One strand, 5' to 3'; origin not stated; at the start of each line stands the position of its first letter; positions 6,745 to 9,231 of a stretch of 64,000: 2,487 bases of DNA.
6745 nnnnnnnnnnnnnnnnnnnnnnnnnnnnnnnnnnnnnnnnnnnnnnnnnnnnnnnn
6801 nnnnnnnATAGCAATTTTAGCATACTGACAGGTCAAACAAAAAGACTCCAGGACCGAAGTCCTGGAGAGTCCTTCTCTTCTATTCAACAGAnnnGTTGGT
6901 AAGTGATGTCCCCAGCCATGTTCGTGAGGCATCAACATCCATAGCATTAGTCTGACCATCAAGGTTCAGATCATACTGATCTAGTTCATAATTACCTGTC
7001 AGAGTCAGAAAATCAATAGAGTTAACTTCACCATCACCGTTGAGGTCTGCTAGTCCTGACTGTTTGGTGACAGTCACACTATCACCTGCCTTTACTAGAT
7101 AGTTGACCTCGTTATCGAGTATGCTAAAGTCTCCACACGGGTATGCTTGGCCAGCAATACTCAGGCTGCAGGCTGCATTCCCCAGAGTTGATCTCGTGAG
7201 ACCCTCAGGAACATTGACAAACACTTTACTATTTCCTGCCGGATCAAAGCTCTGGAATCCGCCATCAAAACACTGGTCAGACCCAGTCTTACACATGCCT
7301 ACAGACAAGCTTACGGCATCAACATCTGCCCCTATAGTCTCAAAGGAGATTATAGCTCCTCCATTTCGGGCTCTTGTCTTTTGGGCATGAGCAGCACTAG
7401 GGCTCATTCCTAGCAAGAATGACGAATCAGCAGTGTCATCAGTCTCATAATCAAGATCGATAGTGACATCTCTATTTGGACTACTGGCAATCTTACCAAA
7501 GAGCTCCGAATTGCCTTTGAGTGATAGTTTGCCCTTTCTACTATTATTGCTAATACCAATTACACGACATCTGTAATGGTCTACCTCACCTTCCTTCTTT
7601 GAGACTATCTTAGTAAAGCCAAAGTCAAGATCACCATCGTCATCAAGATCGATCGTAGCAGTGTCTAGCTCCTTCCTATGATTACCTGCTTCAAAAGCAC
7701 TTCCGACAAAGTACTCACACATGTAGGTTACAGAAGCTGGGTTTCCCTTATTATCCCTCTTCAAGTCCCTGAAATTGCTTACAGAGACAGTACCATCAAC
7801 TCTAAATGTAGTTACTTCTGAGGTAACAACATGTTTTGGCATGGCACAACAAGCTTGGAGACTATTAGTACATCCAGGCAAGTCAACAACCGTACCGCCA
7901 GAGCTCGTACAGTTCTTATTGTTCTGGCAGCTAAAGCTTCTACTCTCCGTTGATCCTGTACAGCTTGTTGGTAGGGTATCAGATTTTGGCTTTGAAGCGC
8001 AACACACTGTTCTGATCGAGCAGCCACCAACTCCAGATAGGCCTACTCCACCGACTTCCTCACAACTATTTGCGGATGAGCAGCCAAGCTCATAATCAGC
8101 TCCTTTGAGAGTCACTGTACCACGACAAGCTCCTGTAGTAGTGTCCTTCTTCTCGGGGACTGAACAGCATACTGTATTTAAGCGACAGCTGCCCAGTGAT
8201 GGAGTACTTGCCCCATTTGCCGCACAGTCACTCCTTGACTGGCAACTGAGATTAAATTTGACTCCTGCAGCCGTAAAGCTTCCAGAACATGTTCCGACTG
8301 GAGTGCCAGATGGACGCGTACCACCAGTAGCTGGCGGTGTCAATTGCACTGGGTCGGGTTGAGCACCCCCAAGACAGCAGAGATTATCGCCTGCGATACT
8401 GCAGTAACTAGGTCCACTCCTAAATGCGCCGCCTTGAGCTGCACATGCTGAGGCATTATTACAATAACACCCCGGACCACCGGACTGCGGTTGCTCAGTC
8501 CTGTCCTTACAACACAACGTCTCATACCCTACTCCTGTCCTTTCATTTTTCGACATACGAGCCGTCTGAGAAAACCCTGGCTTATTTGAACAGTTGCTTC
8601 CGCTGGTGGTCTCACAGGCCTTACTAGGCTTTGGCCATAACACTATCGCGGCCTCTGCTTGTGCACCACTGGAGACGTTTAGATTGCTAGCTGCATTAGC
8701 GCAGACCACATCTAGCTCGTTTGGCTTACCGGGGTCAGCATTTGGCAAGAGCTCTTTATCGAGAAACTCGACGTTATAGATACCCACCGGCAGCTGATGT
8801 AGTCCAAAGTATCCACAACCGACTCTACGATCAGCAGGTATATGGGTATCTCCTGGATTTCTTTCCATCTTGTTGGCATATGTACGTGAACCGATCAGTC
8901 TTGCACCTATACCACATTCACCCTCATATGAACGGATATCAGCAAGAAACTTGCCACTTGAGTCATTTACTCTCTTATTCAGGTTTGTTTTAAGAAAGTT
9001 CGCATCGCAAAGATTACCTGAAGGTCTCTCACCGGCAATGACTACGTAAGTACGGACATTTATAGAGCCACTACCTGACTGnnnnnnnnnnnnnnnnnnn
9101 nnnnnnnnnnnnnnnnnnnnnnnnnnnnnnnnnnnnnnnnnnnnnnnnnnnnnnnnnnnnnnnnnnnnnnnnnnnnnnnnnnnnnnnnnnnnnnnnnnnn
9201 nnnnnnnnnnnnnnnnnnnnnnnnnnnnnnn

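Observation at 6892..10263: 1123-aa Cys-rich surface protein with dockerin-like C-terminus, terminator and divergent promoter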

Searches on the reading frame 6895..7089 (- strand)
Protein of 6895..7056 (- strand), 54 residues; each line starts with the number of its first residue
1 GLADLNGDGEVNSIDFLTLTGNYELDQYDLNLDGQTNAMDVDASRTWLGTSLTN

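Call 68: search_solved_structures(query=A5, max_evalue=0.01, show_alignments=2)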
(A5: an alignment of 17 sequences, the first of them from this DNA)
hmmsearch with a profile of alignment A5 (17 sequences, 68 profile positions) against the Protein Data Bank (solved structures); distinct sequences matched with E-value up to 0.01: 209 (the best 60 are shown).
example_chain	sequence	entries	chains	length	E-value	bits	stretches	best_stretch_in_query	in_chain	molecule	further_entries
2y3n_B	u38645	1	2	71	5.1e-13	51.4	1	13-67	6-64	CELLULOSOMAL FAMILY-48 PROCESSIVE GLYCOSIDE HYDROLASE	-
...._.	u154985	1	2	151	5.4e-11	44.9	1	9-33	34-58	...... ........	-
8x3a_A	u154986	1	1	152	5.7e-11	44.8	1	9-33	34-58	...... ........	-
4cj0_A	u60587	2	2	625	1.8e-10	43.2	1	6-61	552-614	ENDOGLUCANASE D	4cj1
1clc_A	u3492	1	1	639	1.9e-10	43.1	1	6-61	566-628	ENDOGLUCANASE CELD; EC: 3.2.1.4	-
4fl4_A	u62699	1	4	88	2.2e-10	43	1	14-62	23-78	Glycoside hydrolase family 9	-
2yik_A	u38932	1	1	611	2.4e-09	39.7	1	4-59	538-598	ENDOGLUCANASE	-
6kg9_A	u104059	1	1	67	5.6e-09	38.5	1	12-66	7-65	And cellulose-binding endoglucanase family 9 CelL ortholog dockerin domain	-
2ccl_B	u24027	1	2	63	6.7e-09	38.2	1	8-31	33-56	ENDO-1,4-BETA-XYLANASE Y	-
9qfa_A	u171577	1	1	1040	6.7e-08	35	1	10-61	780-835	Ruminococcus bromii Amy12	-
1ohz_B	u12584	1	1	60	7.3e-08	34.9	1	8-31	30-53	ENDO-1,4-BETA-XYLANASE Y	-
6kgc_B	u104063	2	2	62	1e-07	34.4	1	13-63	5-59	And cellulose-binding endoglucanase family 9 CelL ortholog dockerin domain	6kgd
6kge_D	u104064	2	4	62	1.1e-07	34.3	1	13-63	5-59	And cellulose-binding endoglucanase family 9 CelL ortholog dockerin domain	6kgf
8zvk_A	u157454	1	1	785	1.6e-07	33.8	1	14-60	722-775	AaBgIC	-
5nrm_B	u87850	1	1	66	1.7e-07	33.7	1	14-60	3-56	DocCel5: Type I dockerin repeat domain from A. cellulolyticus family 5 endoglucanase WP_01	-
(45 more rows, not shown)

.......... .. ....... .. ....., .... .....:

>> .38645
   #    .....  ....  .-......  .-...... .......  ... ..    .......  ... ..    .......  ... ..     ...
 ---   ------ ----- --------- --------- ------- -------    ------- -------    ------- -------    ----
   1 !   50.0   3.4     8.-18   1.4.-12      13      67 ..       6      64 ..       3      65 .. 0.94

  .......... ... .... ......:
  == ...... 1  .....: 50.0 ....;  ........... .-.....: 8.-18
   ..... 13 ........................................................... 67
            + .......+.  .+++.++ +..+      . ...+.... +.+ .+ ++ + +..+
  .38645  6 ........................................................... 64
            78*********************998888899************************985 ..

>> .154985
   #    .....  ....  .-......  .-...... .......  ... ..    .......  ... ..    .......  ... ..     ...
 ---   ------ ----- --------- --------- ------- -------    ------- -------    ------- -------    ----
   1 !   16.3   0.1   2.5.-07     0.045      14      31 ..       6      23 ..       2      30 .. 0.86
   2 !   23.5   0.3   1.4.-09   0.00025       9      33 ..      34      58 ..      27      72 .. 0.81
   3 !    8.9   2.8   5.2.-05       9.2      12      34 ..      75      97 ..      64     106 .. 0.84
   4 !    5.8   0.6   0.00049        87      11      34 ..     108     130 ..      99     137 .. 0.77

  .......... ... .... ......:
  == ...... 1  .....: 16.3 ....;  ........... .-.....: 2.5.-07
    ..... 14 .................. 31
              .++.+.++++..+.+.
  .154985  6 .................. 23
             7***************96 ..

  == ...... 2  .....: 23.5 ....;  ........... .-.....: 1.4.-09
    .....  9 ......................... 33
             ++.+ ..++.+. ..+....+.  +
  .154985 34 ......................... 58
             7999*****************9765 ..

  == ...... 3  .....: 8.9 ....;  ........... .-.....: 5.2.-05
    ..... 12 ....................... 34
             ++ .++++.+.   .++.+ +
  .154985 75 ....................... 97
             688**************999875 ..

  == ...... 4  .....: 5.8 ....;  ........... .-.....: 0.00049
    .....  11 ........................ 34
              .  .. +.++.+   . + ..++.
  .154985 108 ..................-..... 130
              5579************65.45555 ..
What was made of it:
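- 6895..7074 (-): C-terminal dockerin, aa 1064-1123. Calcium loops at 1073-1084 and 1098-1109, each followed by a helix. Loop-to-loop spacing is 25 residues. Call 68: the family-tail profile hits solved dockerins at 5e-13.
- On Dockerin type I (PF00404): Calmodulins score 6e-7 or weaker (call 68).
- A profile of the family tails hits solved dockerins (2y3n_B 5e-13, 1clc, 4fl4_A, 2ccl_B, 1ohz_B) ahead of calmodulins (call 68). The two calcium loops are 25 residues apart, against about 33 in the best solved match (call 68 alignment). The family profile also hits calmodulin EF-hands at about 1e-6 (call 68). Solved dockerins outscore EF-hand proteins by 6-7 orders of magnitude and align over both repeats (call 68).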

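Call 69: search_protein_families(library=pfam, proteins=[window:6895-7056:-], max_evalue=10)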
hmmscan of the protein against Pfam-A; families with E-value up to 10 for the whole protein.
seq(54 aa): 3 families
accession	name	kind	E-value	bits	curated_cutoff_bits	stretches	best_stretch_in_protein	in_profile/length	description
PF00404.24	Dockerin_1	-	5.5e-08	33.3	22.9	1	3-41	2-49/57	Dockerin type I domain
PF13202.12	EF-hand_5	-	0.035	14.1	25.9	1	3-16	8-21/25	EF hand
PF00036.39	EF-hand_1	-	0.33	11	25.4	1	2-18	8-24/29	EF hand domain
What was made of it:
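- Closest known: Type I dockerin modules. Same: The family profile aligns over both repeats of solved dockerins (calls 68, 69).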

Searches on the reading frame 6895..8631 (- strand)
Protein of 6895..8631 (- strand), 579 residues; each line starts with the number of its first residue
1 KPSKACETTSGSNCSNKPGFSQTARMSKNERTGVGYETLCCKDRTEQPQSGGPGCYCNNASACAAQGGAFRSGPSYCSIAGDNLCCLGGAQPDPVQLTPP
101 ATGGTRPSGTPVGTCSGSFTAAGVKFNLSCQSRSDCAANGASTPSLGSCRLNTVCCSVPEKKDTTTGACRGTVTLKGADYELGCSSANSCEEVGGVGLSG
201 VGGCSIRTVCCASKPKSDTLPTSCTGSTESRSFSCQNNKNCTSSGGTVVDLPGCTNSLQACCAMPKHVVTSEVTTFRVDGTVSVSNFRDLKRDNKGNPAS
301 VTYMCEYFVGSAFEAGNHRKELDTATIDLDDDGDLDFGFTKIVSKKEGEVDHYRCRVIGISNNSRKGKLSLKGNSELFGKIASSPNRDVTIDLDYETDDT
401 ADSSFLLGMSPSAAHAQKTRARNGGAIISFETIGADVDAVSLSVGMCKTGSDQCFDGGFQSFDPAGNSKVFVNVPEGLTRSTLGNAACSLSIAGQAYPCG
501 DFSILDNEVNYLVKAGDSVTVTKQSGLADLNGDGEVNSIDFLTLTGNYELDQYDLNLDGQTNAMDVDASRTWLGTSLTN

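Call 64: predict_structure(alignment_id=A4)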
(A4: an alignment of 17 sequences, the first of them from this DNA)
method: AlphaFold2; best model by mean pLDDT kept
length: 579 residues; sequences in the alignment: 17
mean_pLDDT: 43.9   pTM: 0.28
mean pLDDT of the five models: 43.9, 43.7, 43.5, 43.1, 42.4
residues with pLDDT >= 90: 53; 70-90: 29; 50-70: 69; < 50: 428
segments of 3 or more residues with pLDDT < 50: 1-115, 136-149, 156-165, 169-172, 174-179, 189-288, 311-318, 334-348, 363-449, 451-512
pLDDT, mean of each block of 10 residues (from residue 1): 34 30 30 29 27 29 30 29 30 26 29 51 63 43 42 49 45 46 51 32 30 25 24 30 31 27 25 26 43 70 70 44 57 45 40 69 42 29 27 29 22 23 30 35 44 41 37 42 45 41 37 59 90 97 96 94 96 89
secondary structure, 60 per line:
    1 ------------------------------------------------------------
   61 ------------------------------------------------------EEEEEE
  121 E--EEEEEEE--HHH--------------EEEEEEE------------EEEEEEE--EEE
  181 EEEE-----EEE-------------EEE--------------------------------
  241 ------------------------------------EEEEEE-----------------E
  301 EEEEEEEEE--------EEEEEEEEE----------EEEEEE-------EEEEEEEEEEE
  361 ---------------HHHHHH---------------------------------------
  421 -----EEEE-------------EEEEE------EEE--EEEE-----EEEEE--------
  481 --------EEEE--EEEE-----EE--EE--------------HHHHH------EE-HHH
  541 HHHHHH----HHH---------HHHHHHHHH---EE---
elements in order: E115-121 E124-130 E150-156 E169-175 E178-184 E190-192 E206-208 E277-282 E300-309 E318-326 E337-342 E350-360 H376-381 E426-429 E443-447 E454-456 E459-462 E468-472 E489-492 E495-498 H524-528 H538-546 H563-571
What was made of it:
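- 6895..7074 (-): Call 64: pLDDT 90-97.
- On Dockerin type I (PF00404): AF2 places helices at aa 1082-1090 and 1107-1115 with pLDDT 90-97 (call 64).
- On Beta-defensin-like (trans-defensin) six-Cys domain: AF2 pLDDT is below about 65 for these modules (call 64).
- Closest known: Six-cysteine C-C-C-C-CC mini-domains. Different: No confident model was obtained (call 64).
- AF2 pLDDT is 90-97 (call 64). About 480 residues (aa 548-1063) could not be modelled (mean pLDDT 43.9, call 64) and have no homologs.
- Tried and rejected: As a result aa 548-1063 were not modelled (call 64).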

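Call 66: fold_search(model_id=the predicted structure, library=pdb)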
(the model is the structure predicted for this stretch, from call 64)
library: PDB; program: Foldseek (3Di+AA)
matches with E <= 10: 293; with E <= 0.001: 0
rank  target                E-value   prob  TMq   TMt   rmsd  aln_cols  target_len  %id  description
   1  4fl4_C                7.9e-03  0.54  0.11  0.17  22.7       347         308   13  Scaffoldin conformation and dynamics revealed by a ternary complex from the Clostridium thermocellum cellulosome (released 2012-06-27)
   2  6d7g_D                7.4e-02  0.23  0.09  0.20  18.5       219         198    8  Structure of 5F3 TCR in complex with HLA-A2/MART-1 (released 2019-01-23)
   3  8ftf_A                7.9e-02  0.11  0.05  0.13  35.2       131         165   11  CryoEM strucutre of 33-mer RBM3 of the Salmonella MS-ring (released 2023-05-31)
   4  8d82_C                9.3e-02  0.18  0.08  0.14  18.0       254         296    7  Cryo-EM structure of human IL-6 signaling complex in detergent: model containing full extracellular domains (released 2023-03-29)
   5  7l15_A                9.3e-02  0.13  0.08  0.18  18.8       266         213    9  Marsupial T cell receptor Spl_118 (released 2021-03-24)
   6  6ofi_H                1.7e-01  0.08  0.08  0.17  19.1       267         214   12  CRYSTAL STRUCTURE OF the RV144 C1-C2 SPECIFIC ANTIBODY CH55 FAB IN COMPLEX WITH HIV-1 CLADE A/E GP120 (released 2020-06-24)
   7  9o4x_D                1.8e-01  0.13  0.09  0.19  18.7       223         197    7  Gamma delta T cell receptor bound to CD1d (released 2025-12-10)
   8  8zjx_D                2.3e-01  0.15  0.09  0.20  19.6       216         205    9  Cryo-EM structure of the full length pAg-bound BTN2A1-BTN3A1-BTN3A2 in complex with Vgamma9-Vdelta2 TCR (MOP genotype) (released 2025-11-26)
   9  8dfw_D                2.5e-01  0.09  0.09  0.18  18.4       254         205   10  Crystal Structure of Human BTN2A1 in Complex With Vgamma9-Vdelta2 T Cell Receptor (released 2023-07-05)
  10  7k0x_C                2.5e-01  0.09  0.08  0.12  19.3       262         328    9  Marsupial T cell receptor Spl_145 (released 2021-03-24)
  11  8wjr_A                2.9e-01  0.06  0.05  0.13  34.2       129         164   11  Cryo-EM structure of the MS ring (C34) within the flagellar motor-hook complex in the CW state (released 2024-09-04)
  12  8zjy_D                3.4e-01  0.12  0.10  0.21  19.0       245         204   11  Cryo-EM structure of pAg-bound BTN2A1-BTN3A1-BTN3A3 in complex with Vgamma9-Vdelta2 TCR (G115 genotype) (released 2025-11-26)
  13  6mwr_D                4.1e-01  0.12  0.09  0.21  19.8       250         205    8  Recognition of MHC-like molecule (released 2019-12-18)
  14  4gej_H                4.3e-01  0.14  0.09  0.25  10.5       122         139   11  N-terminal domain of VDUP-1 (released 2013-02-27)
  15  8xcj_F                4.3e-01  0.04  0.05  0.07  30.4       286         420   12  Open State of central tail fiber of bacteriophage lambda upon binding to LamB (gpJ713-LamB complex) (released 2024-05-01)
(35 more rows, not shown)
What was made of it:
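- Tried and rejected: Its fold search is meaningless apart from the top hit, which contains a dockerin (call 66).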

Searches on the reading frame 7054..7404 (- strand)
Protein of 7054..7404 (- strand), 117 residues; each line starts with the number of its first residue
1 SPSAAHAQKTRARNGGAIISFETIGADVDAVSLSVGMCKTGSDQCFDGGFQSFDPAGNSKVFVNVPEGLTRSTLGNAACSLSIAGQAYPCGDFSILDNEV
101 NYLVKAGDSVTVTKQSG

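Call 69: search_protein_families(library=pfam, proteins=[window:7054-7404:-], max_evalue=10)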
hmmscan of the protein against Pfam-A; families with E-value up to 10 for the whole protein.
seq(117 aa): 1 family
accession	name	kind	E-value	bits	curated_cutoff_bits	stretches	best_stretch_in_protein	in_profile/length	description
PF19386.4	DUF5961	-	0.12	13.1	25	1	21-46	34-59/72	Family of unknown function (DUF5961)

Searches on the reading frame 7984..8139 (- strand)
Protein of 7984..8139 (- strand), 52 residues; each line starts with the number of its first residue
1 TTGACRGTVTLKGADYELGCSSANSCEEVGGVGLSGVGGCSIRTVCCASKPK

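Call 91: search_solved_structures(query=A7, max_evalue=10, show_alignments=3)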
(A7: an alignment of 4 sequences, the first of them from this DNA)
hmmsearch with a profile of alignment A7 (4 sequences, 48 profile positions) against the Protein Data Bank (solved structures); distinct sequences matched with E-value up to 10: 0.

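Call 92: find_homologous_proteins(query=A7, max_evalue=10)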
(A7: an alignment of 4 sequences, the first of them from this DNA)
Query A7 (4 sequences): 3 candidates shared short words with the query, none scored E <= 10.

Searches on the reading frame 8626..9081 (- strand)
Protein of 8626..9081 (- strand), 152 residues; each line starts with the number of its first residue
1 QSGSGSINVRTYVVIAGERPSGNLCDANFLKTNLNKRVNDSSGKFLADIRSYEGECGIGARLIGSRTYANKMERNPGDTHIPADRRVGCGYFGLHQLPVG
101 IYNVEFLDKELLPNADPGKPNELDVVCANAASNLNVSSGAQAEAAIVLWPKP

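Call 69: search_protein_families(library=pfam, proteins=[window:8626-9081:-], max_evalue=10)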
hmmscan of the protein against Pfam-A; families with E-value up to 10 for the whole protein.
seq(152 aa): 0 families
